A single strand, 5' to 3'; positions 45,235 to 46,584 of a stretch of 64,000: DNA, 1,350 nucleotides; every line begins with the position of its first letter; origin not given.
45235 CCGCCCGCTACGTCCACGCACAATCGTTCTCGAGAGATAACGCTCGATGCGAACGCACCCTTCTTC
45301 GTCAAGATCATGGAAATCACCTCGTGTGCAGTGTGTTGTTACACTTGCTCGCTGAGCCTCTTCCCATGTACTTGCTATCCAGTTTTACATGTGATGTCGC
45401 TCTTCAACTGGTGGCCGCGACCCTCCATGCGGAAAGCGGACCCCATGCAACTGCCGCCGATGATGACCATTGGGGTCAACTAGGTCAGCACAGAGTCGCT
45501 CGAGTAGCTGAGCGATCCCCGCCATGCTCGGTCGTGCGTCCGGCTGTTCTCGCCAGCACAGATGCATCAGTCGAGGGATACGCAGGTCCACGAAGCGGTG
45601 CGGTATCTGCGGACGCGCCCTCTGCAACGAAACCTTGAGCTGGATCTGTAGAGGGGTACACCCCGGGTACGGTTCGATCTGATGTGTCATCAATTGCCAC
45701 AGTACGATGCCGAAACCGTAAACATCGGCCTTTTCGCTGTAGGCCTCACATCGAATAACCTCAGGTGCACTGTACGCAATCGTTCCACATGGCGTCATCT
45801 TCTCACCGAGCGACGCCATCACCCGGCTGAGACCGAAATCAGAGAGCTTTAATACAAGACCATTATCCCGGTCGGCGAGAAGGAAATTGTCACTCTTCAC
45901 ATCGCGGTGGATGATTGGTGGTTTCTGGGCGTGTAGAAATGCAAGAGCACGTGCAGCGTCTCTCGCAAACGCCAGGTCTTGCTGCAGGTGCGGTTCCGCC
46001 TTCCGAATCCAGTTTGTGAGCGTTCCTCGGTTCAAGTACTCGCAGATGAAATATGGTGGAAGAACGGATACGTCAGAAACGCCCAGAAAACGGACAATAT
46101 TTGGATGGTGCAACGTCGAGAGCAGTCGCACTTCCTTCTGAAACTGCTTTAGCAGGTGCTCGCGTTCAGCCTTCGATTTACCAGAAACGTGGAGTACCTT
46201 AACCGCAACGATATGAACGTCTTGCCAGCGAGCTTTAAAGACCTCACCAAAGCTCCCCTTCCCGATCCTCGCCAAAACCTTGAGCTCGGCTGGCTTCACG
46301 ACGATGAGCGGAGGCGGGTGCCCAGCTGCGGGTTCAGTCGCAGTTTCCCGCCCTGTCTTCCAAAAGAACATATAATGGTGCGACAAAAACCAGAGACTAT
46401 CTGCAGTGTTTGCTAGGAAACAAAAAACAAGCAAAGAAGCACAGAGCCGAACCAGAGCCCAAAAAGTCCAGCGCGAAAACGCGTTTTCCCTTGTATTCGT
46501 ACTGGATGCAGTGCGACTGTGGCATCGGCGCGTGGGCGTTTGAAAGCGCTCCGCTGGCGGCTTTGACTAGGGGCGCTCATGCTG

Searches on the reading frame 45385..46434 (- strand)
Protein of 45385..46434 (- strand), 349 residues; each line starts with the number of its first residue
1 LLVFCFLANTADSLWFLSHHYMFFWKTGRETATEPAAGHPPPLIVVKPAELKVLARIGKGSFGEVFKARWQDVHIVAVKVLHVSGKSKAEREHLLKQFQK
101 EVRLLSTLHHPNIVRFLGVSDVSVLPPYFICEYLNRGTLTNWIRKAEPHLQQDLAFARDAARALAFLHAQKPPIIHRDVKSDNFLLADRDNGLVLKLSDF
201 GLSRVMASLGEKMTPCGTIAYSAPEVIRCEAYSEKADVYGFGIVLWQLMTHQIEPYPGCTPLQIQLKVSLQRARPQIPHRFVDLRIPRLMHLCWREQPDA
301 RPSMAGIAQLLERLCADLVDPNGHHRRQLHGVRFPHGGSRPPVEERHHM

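Call 48: search_protein_families(library=pfam, proteins=[window:45385-46434:-], max_evalue=0.0001)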
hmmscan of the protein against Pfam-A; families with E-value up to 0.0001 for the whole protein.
window:45385-46434:- (349 aa): 2 families
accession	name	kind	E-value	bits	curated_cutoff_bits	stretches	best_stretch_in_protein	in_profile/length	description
PF07714.23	PK_Tyr_Ser-Thr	-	1.1e-51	176.1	23.1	1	52-310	2-257/258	Protein tyrosine and serine/threonine kinase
PF00069.31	Pkinase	-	2.4e-47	162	31.7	1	53-307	3-257/263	Protein kinase domain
